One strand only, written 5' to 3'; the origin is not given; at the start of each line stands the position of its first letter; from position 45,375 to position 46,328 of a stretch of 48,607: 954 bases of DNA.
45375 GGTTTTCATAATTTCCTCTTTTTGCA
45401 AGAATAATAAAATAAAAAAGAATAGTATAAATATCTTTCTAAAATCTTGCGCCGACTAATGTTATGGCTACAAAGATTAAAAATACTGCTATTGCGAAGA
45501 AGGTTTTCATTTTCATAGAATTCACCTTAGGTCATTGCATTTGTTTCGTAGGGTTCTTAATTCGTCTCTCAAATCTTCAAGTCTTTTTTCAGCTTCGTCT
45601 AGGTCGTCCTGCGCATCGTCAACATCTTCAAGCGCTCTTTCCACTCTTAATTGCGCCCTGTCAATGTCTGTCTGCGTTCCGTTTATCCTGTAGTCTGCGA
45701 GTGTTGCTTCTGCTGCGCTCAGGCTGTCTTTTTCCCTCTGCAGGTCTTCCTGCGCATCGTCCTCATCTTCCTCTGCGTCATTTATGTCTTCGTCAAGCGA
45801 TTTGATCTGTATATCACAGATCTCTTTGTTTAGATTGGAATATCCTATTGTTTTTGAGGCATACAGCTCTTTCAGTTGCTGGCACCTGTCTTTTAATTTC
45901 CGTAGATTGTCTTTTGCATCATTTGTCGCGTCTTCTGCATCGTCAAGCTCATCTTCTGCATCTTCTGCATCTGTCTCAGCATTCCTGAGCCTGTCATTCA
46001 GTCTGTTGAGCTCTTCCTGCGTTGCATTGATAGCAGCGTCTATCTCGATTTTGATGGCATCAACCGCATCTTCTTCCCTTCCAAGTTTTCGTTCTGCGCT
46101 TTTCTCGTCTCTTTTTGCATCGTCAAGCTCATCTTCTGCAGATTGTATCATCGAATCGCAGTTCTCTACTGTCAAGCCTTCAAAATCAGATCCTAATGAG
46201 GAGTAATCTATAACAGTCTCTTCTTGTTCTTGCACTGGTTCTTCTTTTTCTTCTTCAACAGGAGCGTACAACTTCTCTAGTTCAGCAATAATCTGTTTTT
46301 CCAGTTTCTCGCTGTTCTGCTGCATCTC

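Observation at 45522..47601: Tandem paralogs of a hyper-acidic, Cys-clasped helical-hairpin surface protein with a glycosylation sequon at each module midpoint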

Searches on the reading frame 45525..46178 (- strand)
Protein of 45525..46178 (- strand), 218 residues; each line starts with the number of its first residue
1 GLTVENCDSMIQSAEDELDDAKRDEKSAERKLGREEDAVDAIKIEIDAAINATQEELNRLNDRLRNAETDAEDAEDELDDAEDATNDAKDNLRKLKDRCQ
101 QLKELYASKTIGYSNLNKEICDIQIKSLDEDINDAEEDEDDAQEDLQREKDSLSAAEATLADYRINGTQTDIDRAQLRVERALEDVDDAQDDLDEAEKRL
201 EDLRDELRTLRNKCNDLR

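Call 63: predict_structure(alignment_id=A5)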
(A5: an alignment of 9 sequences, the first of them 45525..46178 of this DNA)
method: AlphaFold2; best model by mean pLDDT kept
length: 218 residues; sequences in the alignment: 9
mean_pLDDT: 87.3   pTM: 0.58
mean pLDDT of the five models: 87.3, 86.4, 84.6, 84.1, 82.8
residues with pLDDT >= 90: 118; 70-90: 85; 50-70: 13; < 50: 2
segments of 3 or more residues with pLDDT < 50: none
pLDDT, mean of each block of 10 residues (from residue 1): 78 92 93 91 88 91 95 94 92 86 65 61 84 91 95 94 88 89 93 92 88 80
secondary structure, 60 per line:
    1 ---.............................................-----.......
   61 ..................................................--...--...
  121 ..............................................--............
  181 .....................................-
elements in order: H4-48 H54-110 H118-166 H169-217

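Call 65: fold_search(model_id=the predicted structure, library=pdb)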
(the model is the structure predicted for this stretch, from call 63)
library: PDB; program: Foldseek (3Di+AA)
matches with E <= 10: 237; with E <= 0.001: 0
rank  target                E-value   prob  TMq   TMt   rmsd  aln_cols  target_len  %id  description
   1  2efk                  9.1e-02  0.98  0.39  0.32  37.5       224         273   13  Crystal structure of the EFC domain of Cdc42-interacting protein 4 (released 2007-05-29)
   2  7aal_A                1.3e-01  0.99  0.43  0.33  36.7       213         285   14  Crystal structure of the F-BAR domain of PSTIPIP1, G258A mutant (released 2022-02-23)
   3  7aam_A                1.4e-01  0.98  0.43  0.33  36.6       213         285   14  Crystal structure of the F-BAR domain of PSTIPIP1 bound to the CTH domain of the phosphatase LYP (released 2022-02-23)
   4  7aam_B                1.4e-01  0.98  0.43  0.33  37.1       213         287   14  Crystal structure of the F-BAR domain of PSTIPIP1 bound to the CTH domain of the phosphatase LYP (released 2022-02-23)
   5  2efl                  2.4e-01  0.47  0.27  0.22  37.0       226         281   13  Crystal structure of the EFC domain of formin-binding protein 17 (released 2007-05-29)
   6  3hai_A                4.2e-01  0.77  0.35  0.27  34.4       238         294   10  Crystal structure of human PACSIN1 F-BAR domain (P21 lattice) (released 2009-06-16)
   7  7p5j_A                5.4e-01  0.35  0.28  0.17  26.4       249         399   13  Cryo-EM structure of human TTYH1 in GDN (released 2021-08-11)
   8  2v0o_C                5.7e-01  0.44  0.30  0.26  33.2       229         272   12  FCHO2 F-BAR domain (released 2007-06-26)
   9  6zbj_A                6.3e-01  0.51  0.29  0.12  29.2       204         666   13  Plasmodium falciparum merozoite surface protein 1 dimer, conformation 1 (released 2021-05-19)
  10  2x3x_B                7.0e-01  0.25  0.27  0.22  33.7       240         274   10  structure of mouse syndapin I (crystal form 1) (released 2010-04-07)
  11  2v0o_A                7.4e-01  0.38  0.31  0.26  33.1       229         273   12  FCHO2 F-BAR domain (released 2007-06-26)
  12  8auc_B                7.4e-01  0.23  0.27  0.14  32.3       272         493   17  Structure of peptidoglycan hydrolase Cg1735 from Corynebacterium glutamicum, trigonal crystal form (released 2023-01-18)
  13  2v0o_B                7.8e-01  0.63  0.34  0.28  31.8       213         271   12  FCHO2 F-BAR domain (released 2007-06-26)
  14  4wpe                  9.0e-01  0.47  0.33  0.27  35.0       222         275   11  Crystal Structure of Hof1p F-BAR domain (released 2014-12-24)
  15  3q0k_A                9.5e-01  0.54  0.34  0.27  33.7       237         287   10  Crystal structure of Human PACSIN 2 F-BAR (released 2012-02-15)
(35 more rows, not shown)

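Call 71: fold_search(model_id=the predicted structure, library=viral)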
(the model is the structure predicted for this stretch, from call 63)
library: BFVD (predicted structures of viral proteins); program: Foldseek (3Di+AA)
matches with E <= 10: 267; with E <= 0.001: 1
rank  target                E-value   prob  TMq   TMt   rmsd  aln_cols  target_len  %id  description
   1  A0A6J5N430            6.0e-04  1.00  0.41  0.11  14.2       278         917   20  Bacteriophage lambda, GpH, tail tape measure, N-terminal [uncultured Caudovirales phage]
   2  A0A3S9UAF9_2          3.4e-03  1.00  0.33  0.07  16.4       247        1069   17  Tape measure protein [Gordonia phage Dorito]
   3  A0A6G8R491            3.4e-02  1.00  0.48  0.13   8.2       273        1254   13  (no name in the UniProt tables at hand)
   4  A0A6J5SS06            3.9e-02  0.99  0.43  0.09  38.0       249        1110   18  Uncharacterized protein [uncultured Caudovirales phage]
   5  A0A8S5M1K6            6.9e-02  0.72  0.26  0.05  28.9       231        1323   15  Minor tail protein [Siphoviridae sp. ctX926]
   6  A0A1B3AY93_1          1.6e-01  0.25  0.19  0.04  32.7       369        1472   12  Tape measure protein [Gordonia phage Bantam]
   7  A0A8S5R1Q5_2          1.7e-01  0.75  0.32  0.07  45.4       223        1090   11  Tail tape measure [Siphoviridae sp. ctj7g1]
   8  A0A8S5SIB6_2          2.1e-01  0.89  0.37  0.09  24.1       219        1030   12  Tail tape measure [Myoviridae sp. ct04y17]
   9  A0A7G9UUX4            2.1e-01  0.82  0.32  0.10  32.2       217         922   10  (no name in the UniProt tables at hand)
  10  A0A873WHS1            2.1e-01  0.35  0.24  0.08  20.6       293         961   11  Phage tail protein C-terminal domain-containing protein [Providencia phage PSTCR5]
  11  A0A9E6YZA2            2.5e-01  0.69  0.34  0.05  50.1       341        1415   17  (no name in the UniProt tables at hand)
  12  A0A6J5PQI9            2.6e-01  0.96  0.37  0.12  33.2       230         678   15  Uncharacterized protein [uncultured Caudovirales phage]
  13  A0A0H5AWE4            2.7e-01  0.91  0.39  0.11   9.9       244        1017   16  (no name in the UniProt tables at hand)
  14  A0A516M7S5            3.0e-01  0.66  0.29  0.07  26.1       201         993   10  (no name in the UniProt tables at hand)
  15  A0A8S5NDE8            3.2e-01  0.51  0.30  0.06  18.6       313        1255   14  Tail tape measure protein [Myoviridae sp. ct9MV2]
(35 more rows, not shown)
